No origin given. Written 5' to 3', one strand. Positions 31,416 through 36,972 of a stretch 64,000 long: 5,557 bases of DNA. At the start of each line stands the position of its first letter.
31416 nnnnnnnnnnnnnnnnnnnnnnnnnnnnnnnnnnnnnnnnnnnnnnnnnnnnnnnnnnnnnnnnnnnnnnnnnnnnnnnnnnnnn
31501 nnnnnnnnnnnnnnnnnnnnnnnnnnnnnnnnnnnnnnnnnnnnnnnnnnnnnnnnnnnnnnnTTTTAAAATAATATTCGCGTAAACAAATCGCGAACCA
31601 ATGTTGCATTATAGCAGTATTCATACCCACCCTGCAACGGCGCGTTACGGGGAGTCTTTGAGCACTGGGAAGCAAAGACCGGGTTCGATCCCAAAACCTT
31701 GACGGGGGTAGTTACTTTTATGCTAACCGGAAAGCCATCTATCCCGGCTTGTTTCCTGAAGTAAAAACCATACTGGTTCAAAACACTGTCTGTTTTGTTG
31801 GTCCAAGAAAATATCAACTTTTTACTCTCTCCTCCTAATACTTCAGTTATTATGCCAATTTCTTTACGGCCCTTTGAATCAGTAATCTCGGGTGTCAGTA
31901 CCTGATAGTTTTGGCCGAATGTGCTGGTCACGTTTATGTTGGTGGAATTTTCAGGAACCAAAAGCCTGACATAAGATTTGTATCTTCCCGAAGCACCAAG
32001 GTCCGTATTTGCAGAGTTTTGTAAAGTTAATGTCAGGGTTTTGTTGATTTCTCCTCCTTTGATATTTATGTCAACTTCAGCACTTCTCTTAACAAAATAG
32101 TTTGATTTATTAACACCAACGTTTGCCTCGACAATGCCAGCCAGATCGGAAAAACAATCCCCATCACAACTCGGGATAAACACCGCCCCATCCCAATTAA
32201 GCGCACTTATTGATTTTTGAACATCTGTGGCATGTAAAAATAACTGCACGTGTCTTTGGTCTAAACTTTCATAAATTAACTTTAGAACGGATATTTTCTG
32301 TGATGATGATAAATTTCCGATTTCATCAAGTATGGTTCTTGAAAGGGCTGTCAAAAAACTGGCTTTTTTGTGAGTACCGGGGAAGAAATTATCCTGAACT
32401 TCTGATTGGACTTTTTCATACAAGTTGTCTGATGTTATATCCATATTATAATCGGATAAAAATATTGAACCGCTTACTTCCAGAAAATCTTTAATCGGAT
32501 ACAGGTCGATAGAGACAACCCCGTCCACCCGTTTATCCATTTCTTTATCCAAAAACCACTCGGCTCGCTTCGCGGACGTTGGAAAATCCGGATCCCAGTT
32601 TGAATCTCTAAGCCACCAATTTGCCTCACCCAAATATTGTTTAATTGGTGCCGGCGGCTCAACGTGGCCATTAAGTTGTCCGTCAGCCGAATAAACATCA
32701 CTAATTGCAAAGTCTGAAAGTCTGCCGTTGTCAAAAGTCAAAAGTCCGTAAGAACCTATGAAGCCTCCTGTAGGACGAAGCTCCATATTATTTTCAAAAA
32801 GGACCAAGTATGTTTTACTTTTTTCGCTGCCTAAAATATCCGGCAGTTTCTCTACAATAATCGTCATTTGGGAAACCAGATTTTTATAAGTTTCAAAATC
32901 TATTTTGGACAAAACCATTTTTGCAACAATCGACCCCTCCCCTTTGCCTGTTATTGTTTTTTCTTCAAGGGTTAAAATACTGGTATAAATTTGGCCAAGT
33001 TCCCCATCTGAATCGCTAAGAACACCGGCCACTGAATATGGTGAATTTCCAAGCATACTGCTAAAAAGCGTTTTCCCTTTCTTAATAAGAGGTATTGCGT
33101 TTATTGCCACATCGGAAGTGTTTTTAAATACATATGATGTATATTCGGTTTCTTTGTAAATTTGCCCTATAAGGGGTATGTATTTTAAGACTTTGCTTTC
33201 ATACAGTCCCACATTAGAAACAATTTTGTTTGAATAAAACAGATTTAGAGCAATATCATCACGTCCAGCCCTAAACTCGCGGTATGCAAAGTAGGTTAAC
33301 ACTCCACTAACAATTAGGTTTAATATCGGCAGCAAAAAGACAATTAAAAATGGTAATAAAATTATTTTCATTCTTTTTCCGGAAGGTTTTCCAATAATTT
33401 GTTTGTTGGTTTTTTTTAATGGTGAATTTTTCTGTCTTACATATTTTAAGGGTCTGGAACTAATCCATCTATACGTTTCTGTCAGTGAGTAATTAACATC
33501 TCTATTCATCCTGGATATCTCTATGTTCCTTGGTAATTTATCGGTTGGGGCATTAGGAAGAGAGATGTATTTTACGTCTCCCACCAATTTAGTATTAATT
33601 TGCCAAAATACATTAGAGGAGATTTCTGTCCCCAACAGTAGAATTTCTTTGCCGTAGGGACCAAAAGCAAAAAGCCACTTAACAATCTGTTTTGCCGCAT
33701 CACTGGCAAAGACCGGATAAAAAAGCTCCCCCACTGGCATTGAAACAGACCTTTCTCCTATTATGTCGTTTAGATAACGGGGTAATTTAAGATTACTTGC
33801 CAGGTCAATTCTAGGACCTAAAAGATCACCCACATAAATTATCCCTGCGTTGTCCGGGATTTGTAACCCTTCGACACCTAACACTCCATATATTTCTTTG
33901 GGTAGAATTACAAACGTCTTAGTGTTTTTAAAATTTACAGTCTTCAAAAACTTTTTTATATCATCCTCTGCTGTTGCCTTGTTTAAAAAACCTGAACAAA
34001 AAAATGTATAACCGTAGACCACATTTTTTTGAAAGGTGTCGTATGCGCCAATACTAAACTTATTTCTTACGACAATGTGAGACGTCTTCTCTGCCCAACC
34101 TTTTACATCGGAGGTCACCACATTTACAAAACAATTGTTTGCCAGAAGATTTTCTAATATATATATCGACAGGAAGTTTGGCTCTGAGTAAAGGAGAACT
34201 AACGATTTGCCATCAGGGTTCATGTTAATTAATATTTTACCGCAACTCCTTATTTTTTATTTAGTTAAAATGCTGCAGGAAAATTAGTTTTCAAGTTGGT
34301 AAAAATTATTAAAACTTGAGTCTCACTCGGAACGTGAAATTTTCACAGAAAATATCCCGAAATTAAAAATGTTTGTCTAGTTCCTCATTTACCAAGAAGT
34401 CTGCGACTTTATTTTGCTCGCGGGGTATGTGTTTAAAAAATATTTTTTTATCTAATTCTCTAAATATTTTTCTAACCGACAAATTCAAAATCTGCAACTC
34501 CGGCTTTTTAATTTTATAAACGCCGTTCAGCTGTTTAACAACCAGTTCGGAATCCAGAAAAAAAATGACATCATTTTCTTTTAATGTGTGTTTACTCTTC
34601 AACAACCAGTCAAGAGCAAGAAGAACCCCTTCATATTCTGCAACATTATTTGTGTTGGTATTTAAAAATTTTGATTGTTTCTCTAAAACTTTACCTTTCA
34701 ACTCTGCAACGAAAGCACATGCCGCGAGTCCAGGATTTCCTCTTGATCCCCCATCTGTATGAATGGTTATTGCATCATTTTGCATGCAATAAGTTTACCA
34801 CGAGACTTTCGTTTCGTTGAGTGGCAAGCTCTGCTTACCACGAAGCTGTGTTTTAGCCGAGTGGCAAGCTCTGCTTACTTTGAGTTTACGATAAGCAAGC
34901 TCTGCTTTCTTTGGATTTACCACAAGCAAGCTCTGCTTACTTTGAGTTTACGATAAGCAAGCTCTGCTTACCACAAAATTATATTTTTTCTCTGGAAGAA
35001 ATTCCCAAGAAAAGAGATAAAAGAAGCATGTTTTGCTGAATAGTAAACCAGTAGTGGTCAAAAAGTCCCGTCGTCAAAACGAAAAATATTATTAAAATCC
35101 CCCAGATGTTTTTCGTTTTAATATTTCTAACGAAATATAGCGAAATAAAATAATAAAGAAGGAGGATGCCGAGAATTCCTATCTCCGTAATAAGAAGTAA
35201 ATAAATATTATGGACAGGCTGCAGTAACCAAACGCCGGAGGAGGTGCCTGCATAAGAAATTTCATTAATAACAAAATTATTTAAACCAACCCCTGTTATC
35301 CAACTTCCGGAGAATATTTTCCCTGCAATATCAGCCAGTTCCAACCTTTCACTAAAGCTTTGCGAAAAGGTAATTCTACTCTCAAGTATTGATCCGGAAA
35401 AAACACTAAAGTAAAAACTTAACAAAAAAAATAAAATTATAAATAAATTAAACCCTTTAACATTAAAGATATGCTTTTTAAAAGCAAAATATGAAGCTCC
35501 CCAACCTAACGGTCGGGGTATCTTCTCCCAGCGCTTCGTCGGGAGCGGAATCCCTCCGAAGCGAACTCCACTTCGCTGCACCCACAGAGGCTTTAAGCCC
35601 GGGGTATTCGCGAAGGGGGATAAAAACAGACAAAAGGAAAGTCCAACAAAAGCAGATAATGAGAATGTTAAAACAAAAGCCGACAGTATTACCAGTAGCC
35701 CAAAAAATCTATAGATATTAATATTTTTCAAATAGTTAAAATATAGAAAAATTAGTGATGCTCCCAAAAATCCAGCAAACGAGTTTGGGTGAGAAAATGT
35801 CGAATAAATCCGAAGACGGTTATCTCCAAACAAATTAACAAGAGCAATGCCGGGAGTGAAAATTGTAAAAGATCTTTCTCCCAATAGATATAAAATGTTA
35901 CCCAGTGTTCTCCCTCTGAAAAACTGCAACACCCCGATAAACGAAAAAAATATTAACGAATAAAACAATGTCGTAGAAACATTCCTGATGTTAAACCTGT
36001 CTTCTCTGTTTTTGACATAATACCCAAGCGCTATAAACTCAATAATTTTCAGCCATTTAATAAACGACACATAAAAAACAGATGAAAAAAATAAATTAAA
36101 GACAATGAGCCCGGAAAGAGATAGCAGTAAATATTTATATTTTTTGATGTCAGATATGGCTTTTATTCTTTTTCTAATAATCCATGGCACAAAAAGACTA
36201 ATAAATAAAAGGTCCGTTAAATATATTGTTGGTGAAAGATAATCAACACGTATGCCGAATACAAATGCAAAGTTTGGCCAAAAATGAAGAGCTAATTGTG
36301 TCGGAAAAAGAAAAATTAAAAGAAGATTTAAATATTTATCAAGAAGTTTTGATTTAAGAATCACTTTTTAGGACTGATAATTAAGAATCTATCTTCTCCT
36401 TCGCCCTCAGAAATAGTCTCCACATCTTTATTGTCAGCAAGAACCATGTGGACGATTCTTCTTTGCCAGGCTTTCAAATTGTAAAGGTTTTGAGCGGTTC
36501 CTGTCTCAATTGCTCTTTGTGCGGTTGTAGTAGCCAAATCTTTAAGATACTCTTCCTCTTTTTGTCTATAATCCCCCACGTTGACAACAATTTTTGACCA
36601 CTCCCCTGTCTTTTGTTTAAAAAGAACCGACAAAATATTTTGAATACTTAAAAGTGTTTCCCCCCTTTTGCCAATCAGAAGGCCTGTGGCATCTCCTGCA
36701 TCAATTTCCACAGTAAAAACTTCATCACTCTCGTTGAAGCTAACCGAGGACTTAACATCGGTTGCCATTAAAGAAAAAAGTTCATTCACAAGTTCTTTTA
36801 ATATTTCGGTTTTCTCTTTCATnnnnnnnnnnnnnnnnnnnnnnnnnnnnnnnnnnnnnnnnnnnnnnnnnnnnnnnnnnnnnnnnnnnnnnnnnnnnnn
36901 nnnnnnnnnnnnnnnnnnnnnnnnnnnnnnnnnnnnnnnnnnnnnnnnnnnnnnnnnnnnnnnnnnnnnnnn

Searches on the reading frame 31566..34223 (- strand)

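Call 11: search_protein_families(library=pfam, proteins=[window:31566-34223:-])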
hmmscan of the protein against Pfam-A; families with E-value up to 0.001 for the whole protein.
window:31566-34223:- (885 aa): 1 family
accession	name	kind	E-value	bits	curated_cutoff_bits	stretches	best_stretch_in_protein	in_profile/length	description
PF13196.11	DUF4012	-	2.5e-26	93.4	28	1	469-608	3-142/144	Protein of unknown function (DUF4012)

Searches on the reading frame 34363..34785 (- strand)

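Call 11: search_protein_families(library=pfam, proteins=[window:34363-34785:-])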
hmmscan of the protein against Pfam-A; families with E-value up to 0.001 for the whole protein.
window:34363-34785:- (140 aa): 2 families
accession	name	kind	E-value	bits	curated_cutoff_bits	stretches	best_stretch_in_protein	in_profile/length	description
PF13456.12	RVT_3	-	4e-15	56.3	21.6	1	28-134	21-122/123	Reverse transcriptase-like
PF00075.30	RNase_H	-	7.5e-09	36.3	25.8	1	4-134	2-138/141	RNase H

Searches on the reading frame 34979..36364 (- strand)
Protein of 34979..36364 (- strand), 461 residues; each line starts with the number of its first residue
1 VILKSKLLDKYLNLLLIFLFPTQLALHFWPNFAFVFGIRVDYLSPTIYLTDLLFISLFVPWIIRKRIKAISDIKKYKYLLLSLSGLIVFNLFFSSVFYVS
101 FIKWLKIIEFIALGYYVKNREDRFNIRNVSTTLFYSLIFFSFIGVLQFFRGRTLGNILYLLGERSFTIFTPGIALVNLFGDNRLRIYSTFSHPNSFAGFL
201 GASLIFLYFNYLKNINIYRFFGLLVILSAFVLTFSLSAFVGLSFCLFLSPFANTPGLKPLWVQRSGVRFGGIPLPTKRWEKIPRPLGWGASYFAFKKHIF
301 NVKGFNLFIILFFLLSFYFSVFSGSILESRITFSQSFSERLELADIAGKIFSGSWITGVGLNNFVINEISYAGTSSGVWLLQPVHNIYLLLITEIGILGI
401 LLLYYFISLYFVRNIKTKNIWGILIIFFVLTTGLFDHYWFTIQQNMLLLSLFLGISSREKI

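Call 11: search_protein_families(library=pfam, proteins=[window:34979-36364:-])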
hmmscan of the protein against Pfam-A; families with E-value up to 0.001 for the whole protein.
window:34979-36364:- (461 aa): 1 family
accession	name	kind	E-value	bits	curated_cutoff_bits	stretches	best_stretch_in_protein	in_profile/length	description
PF04932.20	Wzy_C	-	1e-08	35.5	31.7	1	307-403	52-148/149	O-Antigen ligase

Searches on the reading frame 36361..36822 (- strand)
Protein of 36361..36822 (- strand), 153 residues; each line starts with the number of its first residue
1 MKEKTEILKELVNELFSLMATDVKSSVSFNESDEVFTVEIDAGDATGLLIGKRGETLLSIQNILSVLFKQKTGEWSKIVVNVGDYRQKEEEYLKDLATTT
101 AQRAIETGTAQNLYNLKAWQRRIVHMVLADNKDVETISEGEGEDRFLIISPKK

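Call 11: search_protein_families(library=pfam, proteins=[window:36361-36822:-])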
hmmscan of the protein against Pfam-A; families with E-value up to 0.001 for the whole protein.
window:36361-36822:- (153 aa): 2 families
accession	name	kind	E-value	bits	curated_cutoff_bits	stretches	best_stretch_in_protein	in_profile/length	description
PF01424.28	R3H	-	1.4e-11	44.7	26.8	1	92-151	2-60/60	R3H domain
PF13083.13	KH_KhpA-B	-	6.1e-09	36.1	32.1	1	7-70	3-64/73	KhpA/KhpB, KH domain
